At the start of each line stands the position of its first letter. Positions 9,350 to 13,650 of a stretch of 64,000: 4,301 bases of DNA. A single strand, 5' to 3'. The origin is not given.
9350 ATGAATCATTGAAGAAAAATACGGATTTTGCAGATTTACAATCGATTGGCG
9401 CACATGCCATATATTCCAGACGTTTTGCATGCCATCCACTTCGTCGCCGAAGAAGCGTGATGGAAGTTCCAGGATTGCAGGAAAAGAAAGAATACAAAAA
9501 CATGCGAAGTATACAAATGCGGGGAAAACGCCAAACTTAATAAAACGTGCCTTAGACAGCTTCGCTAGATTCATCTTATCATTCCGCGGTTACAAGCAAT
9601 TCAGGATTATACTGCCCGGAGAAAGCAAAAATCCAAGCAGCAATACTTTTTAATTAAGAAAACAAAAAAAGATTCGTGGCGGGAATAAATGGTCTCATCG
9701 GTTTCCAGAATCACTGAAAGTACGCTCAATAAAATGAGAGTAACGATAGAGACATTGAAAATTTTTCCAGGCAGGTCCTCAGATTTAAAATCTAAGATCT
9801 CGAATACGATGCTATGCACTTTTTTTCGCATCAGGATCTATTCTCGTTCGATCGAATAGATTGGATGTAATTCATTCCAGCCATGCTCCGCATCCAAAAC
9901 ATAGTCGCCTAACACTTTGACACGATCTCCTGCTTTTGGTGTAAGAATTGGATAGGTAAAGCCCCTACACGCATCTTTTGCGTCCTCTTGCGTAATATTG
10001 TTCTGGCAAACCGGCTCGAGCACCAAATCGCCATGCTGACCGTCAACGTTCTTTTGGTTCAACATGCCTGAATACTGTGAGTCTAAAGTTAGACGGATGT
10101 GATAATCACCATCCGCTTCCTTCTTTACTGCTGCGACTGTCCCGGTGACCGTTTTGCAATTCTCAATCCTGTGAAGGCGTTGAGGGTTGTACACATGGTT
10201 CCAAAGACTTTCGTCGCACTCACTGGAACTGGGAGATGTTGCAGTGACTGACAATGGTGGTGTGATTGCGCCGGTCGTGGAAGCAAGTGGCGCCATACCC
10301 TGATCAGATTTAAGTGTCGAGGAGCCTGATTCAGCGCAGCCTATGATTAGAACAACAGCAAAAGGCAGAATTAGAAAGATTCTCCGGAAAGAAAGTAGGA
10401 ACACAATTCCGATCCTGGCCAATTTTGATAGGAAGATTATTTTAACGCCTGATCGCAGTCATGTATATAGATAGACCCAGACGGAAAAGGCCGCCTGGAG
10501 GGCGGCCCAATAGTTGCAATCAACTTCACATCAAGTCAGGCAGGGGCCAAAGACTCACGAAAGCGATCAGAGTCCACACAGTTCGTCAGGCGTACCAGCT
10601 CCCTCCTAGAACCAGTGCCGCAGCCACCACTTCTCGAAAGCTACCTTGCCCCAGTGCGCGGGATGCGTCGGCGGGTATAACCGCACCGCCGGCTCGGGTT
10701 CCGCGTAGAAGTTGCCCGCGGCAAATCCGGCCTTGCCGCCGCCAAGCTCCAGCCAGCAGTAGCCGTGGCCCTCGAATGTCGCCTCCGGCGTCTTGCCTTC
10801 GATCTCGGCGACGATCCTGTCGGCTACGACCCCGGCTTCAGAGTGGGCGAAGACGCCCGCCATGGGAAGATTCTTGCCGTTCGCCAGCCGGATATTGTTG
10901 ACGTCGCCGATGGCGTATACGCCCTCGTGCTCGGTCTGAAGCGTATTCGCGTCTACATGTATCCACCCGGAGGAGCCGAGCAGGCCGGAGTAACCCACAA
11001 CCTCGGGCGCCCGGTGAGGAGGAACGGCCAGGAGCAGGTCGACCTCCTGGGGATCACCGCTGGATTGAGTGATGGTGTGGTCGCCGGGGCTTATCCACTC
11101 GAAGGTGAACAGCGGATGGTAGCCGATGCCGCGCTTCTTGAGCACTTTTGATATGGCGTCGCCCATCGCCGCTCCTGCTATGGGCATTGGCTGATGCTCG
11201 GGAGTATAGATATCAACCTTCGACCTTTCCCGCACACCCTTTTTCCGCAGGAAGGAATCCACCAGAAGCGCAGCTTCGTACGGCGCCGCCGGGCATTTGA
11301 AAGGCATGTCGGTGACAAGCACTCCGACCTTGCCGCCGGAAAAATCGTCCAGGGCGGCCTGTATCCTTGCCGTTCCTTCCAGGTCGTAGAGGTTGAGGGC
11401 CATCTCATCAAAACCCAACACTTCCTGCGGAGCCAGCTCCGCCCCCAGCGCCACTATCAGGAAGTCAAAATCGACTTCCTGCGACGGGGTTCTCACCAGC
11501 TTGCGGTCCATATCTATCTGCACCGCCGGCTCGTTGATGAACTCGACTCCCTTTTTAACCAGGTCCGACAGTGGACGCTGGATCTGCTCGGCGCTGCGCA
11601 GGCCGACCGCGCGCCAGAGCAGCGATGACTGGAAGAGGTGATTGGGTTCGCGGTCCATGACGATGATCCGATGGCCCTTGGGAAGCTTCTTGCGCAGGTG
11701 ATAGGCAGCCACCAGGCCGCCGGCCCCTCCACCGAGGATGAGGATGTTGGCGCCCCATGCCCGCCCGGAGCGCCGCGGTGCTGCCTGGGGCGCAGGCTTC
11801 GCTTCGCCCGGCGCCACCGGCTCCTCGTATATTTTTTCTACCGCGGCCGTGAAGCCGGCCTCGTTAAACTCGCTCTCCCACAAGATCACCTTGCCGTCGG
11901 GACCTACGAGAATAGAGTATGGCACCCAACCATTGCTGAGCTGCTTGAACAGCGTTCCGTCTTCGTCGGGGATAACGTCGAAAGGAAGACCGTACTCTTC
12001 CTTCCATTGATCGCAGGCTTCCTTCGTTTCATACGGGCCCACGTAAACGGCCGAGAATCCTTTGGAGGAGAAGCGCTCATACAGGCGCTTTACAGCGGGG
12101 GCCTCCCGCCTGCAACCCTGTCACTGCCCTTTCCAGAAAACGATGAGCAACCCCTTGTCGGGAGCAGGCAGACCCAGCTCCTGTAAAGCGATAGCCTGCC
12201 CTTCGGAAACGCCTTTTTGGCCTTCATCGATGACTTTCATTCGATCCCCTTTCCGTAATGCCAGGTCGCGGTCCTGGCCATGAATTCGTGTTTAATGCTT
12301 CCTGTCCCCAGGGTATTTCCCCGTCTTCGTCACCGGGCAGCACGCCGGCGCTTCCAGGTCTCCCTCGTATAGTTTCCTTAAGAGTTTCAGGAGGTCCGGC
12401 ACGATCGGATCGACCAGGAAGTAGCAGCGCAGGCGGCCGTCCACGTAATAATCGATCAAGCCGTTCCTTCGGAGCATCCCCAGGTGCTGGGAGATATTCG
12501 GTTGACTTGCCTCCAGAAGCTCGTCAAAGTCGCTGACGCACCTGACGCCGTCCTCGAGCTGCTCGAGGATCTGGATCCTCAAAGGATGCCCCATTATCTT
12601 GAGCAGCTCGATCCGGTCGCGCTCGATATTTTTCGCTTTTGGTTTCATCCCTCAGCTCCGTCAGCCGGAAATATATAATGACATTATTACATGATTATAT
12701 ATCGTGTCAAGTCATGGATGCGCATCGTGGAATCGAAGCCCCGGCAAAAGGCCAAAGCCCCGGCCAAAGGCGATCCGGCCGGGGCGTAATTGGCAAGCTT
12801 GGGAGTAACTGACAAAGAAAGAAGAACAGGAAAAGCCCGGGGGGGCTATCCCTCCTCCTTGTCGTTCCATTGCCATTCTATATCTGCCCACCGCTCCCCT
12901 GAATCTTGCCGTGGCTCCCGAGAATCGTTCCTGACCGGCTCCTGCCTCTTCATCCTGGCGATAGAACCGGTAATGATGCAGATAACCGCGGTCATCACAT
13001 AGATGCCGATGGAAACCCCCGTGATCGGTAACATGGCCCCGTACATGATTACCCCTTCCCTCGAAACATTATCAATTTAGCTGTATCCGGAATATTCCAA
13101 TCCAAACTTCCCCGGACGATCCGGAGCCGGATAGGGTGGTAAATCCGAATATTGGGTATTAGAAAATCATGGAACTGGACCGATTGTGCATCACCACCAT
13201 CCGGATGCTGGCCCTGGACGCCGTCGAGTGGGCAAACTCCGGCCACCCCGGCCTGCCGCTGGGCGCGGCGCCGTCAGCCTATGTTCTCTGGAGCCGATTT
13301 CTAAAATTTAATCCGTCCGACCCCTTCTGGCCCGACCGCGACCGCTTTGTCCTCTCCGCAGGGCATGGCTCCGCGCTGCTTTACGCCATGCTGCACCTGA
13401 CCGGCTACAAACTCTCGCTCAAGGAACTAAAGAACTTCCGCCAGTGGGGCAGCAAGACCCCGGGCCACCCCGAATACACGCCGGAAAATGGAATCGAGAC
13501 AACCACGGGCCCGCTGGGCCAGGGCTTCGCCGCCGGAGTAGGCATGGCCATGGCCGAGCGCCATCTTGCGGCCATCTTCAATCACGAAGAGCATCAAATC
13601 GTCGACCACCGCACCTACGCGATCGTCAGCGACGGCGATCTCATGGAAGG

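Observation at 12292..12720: SqrR/BigR-like ArsR regulator and AT-rich inverted repeat upstream of the SQR selenoprotein gene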

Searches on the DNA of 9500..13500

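Call 35: search_rna_families(source=window, start=9500, end=13500, threshold=evalue, max_evalue=1)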
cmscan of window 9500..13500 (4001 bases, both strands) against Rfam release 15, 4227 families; matches with E-value up to 1: 1.
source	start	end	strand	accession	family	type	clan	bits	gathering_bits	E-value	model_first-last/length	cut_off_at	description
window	12692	12785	+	RF00627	P15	Gene;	-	20.3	70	0.4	1-119/119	no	Pseudomonas sRNA P15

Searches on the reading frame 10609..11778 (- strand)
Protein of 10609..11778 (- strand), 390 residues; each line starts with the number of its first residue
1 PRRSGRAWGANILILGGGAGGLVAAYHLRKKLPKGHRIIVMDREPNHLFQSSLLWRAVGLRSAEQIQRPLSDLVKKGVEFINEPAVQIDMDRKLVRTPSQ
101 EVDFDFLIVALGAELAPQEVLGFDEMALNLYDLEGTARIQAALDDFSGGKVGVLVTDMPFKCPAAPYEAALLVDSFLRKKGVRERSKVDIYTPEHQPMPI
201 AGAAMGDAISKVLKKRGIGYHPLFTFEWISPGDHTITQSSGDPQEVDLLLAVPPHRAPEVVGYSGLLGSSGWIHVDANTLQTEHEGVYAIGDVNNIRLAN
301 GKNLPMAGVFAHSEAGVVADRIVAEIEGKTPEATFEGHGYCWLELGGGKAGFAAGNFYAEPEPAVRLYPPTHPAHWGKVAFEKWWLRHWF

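Call 60: search_solved_structures(query=window:10609-11778:-, max_evalue=0.001, show_alignments=1)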
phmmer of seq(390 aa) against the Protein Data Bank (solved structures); distinct sequences matched with E-value up to 0.001: 26.
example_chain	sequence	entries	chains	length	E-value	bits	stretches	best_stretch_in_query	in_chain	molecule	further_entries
8dhk_A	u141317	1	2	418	2.6e-31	112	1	11-361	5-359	Sulfide:quinone oxidoreductase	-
6mp5_A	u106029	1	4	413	8.9e-31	110.2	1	11-361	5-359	Sulfide:quinone oxidoreductase, mitochondrial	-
6mo6_A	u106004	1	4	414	9e-31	110.2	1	11-361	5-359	Sulfide:quinone oxidoreductase, mitochondrial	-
6oi5_A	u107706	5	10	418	9.3e-31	110.1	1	11-361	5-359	Sulfide:quinone oxidoreductase, mitochondrial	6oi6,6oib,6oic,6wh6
1fcd_A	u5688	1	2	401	7e-28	100.7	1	9-332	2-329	FLAVOCYTOCHROME C SULFIDE DEHYDROGENASE (FLAVIN-BINDING SUBUNIT)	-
3szw_A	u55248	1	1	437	3.1e-26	95.2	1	9-387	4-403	Sulfide-quinone reductase, putative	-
3sxi_A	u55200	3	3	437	4.2e-26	94.8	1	9-387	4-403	Sulfide-quinone reductase, putative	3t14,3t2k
3szf_A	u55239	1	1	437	4.5e-26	94.7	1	9-387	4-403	Sulfide-quinone reductase, putative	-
3sz0_A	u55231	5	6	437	6.4e-26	94.2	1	9-387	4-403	Sulfide-quinone reductase, putative | Sulfide-quinone reductase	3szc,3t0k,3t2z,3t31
3sy4_A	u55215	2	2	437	8.4e-26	93.8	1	9-387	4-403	Sulfide-quinone reductase, putative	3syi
3t2y_A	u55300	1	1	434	1e-25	93.5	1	10-387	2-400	Sulfide-quinone reductase, putative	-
3kpk_A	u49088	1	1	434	4.8e-25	91.3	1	10-387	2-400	Sulfide-quinone reductase, putative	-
3sx6_A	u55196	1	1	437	1e-24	90.2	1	9-387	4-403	Sulfide-quinone reductase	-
3hyv_A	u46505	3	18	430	2e-24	89.3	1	11-386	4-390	Sulfide-quinone reductase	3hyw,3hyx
3h8i_A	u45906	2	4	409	4.5e-24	88.1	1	11-299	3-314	NADH oxidase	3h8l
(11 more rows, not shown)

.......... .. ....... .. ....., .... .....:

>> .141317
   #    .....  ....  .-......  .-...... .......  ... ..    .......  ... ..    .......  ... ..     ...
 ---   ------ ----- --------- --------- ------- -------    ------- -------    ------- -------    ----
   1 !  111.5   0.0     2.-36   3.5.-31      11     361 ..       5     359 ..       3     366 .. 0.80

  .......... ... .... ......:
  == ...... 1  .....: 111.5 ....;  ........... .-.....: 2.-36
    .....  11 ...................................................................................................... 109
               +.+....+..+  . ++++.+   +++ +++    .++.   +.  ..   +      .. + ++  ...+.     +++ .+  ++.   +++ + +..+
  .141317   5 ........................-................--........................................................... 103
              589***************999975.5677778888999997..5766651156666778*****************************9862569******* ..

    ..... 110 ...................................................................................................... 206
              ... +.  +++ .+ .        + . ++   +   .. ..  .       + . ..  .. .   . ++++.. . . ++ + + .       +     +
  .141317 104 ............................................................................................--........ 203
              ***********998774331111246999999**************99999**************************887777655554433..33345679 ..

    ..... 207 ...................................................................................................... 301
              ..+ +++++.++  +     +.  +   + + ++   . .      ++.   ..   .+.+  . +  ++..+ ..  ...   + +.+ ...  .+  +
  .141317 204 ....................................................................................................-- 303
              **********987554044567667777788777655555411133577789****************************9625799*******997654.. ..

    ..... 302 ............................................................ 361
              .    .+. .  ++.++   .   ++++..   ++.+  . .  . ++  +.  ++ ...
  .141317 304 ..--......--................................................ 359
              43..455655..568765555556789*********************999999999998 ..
